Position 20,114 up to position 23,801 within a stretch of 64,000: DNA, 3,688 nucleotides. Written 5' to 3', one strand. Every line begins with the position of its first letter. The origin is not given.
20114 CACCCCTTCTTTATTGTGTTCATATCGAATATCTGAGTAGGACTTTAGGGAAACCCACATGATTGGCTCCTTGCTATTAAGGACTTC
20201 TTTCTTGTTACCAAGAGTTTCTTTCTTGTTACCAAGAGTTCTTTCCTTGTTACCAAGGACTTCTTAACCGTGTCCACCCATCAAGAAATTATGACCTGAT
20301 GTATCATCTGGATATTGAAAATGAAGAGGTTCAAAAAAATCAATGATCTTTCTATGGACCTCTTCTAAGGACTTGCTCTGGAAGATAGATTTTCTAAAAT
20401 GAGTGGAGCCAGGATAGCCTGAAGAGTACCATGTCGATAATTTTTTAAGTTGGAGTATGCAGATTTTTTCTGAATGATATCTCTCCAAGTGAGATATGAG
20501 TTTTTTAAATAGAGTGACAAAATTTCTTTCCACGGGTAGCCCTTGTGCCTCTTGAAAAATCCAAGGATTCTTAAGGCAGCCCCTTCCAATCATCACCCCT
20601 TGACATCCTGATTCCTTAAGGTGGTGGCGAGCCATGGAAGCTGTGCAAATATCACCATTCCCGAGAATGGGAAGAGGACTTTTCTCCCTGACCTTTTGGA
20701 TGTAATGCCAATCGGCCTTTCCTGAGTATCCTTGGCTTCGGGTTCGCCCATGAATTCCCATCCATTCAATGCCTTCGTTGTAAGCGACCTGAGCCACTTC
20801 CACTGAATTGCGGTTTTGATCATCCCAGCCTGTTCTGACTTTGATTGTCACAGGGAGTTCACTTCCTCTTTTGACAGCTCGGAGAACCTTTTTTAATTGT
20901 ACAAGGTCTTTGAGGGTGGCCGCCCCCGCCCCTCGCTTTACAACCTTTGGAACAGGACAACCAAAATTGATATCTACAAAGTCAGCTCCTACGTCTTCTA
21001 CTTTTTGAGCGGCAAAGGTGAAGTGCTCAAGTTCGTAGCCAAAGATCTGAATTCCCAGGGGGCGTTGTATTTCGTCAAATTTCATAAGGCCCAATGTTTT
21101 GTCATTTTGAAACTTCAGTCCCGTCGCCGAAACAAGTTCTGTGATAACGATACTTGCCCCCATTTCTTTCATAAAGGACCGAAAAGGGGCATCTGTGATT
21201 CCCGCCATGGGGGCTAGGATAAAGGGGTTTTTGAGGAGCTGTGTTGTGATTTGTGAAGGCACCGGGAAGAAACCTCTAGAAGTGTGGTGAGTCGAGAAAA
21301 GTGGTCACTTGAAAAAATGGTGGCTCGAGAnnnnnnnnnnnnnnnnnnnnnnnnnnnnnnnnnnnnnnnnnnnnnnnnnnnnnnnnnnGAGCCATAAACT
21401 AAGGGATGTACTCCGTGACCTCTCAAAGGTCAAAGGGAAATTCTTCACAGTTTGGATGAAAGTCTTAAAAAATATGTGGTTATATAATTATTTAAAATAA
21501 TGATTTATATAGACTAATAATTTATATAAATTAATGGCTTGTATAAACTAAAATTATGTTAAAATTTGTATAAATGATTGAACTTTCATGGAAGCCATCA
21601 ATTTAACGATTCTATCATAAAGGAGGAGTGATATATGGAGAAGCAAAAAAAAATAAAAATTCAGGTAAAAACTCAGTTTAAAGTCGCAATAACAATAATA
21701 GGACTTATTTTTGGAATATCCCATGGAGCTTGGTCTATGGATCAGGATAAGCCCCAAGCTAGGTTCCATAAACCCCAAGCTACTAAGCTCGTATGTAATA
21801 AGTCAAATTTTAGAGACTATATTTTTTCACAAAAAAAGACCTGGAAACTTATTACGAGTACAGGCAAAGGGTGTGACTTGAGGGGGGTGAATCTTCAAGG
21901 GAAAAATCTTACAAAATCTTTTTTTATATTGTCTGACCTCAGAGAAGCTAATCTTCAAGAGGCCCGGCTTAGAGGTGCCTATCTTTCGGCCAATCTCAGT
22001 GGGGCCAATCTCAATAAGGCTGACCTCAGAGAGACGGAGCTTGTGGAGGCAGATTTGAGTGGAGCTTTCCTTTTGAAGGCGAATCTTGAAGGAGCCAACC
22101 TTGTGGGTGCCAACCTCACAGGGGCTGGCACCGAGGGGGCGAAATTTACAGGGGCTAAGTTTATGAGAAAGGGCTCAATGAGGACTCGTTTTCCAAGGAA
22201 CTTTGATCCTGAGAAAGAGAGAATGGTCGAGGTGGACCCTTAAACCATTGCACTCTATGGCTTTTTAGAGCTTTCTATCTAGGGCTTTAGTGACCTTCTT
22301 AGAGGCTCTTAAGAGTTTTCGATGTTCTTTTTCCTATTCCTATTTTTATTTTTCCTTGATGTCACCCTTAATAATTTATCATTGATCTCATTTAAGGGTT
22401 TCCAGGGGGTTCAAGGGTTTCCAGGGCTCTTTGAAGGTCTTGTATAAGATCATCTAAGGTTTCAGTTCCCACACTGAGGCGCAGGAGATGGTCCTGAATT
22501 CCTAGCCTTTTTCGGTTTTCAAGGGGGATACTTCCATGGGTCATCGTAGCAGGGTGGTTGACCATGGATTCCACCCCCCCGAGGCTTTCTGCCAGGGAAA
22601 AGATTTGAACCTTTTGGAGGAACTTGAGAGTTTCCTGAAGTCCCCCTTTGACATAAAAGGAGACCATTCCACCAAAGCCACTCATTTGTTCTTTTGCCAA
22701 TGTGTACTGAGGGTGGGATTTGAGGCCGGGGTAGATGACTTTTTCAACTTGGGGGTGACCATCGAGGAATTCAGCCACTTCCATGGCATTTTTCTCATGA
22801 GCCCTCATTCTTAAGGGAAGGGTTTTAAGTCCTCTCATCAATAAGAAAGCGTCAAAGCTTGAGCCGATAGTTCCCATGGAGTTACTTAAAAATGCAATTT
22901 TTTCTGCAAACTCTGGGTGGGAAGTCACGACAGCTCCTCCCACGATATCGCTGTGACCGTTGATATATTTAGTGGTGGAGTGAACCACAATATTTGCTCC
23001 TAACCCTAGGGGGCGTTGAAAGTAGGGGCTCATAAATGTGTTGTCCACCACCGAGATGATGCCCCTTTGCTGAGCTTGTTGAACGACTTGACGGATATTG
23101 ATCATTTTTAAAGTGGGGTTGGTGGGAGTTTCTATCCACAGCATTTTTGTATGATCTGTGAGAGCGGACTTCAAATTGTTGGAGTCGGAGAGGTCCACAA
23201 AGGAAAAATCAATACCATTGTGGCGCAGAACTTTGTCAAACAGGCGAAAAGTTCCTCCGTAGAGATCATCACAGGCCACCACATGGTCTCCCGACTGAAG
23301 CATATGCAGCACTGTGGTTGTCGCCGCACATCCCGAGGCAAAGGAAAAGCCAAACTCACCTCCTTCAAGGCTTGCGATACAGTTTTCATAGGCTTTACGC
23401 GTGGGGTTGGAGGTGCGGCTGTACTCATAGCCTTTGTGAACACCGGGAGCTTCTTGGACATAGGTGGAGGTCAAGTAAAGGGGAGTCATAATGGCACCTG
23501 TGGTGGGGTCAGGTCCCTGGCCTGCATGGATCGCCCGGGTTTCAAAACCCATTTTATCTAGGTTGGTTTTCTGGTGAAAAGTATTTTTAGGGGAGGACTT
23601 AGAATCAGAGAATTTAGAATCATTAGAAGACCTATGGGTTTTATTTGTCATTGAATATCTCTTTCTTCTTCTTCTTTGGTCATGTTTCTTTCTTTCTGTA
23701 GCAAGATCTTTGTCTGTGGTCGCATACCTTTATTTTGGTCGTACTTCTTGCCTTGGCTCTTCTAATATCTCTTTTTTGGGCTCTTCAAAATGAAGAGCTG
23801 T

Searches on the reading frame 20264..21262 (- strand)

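Call 55: search_protein_families(library=ncbifam, proteins=[window:20264-21262:-], max_evalue=1e-10)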
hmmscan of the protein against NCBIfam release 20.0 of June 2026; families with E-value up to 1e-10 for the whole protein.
window:20264-21262:- (332 aa): 4 families
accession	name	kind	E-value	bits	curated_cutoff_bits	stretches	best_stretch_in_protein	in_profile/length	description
TIGR00737.1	nifR3_yhdG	equivalog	1.8e-89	300.1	293.3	1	8-311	4-316/319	tRNA dihydrouridine synthase DusB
NF008774.0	PRK11815.1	equivalog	1.4e-34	119.6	269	1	6-307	7-321/337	tRNA dihydrouridine(20/20a) synthase DusA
NF007838.0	PRK10550.1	equivalog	8.2e-32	110.4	395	1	15-235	4-233/312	tRNA dihydrouridine(16) synthase DusC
TIGR00742.1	yjbN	subfamily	1.7e-24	86.8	397.2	1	13-300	2-302/318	tRNA dihydrouridine(20/20a) synthase DusA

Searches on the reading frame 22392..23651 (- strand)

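Call 55: search_protein_families(library=ncbifam, proteins=[window:22392-23651:-], max_evalue=1e-10)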
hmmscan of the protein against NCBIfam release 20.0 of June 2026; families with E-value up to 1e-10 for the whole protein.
window:22392-23651:- (419 aa): 43 families (the best 25 are shown)
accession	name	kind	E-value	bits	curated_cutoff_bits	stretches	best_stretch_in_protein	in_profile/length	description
NF005871.0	PRK07811.1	equivalog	8.5e-155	515.1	513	1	27-412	4-388/389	cystathionine gamma-synthase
NF005810.0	PRK07671.1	equivalog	3e-149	497.2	594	1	37-411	4-377/377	bifunctional cystathionine gamma-lyase/homocysteine desulfhydrase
NF004821.0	PRK06176.1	equivalog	1.5e-148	494.7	642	1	35-412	2-378/380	cystathionine gamma-synthase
TIGR02080.1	O_succ_thio_ly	equivalog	2.3e-129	431.4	504.55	1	37-411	5-380/382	cystathionine gamma-synthase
NF005976.0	PRK08064.1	equivalog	7.2e-128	426.9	627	1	34-415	5-385/390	cystathionine beta-lyase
NF004876.0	PRK06234.1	subfamily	1.2e-121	406.5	666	1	29-413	2-398/400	methionine gamma-lyase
TIGR01328.1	met_gam_lyase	equivalog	1.5e-121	405.9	549.7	1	34-413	2-391/391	methionine gamma-lyase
NF005695.0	PRK07503.1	equivalog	1.2e-120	402.9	666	1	31-413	5-397/403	methionine gamma-lyase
NF006095.0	PRK08247.1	equivalog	3.7e-117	391.2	585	1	36-413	6-366/369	methionine biosynthesis PLP-dependent protein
NF006450.0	PRK08776.1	equivalog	4.1e-117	391.4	730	1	37-412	14-390/405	O-succinylhomoserine (thiol)-lyase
NF005263.0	PRK06767.1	equivalog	1.3e-114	383.2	617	1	33-413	3-386/392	methionine gamma-lyase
NF006003.0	PRK08133.1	equivalog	1.1e-111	373.4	522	1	27-411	3-395/396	O-succinylhomoserine sulfhydrylase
NF006463.0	PRK08861.1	equivalog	1.4e-111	373.1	670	1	38-411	8-382/388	O-succinylhomoserine (thiol)-lyase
TIGR01329.1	cysta_beta_ly_E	equivalog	2.7e-108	362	487.5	1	51-412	15-380/383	cystathionine beta-lyase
NF006347.0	PRK08574.1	equivalog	6.5e-107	357.6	477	1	38-412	5-384/385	cystathionine gamma-synthase family protein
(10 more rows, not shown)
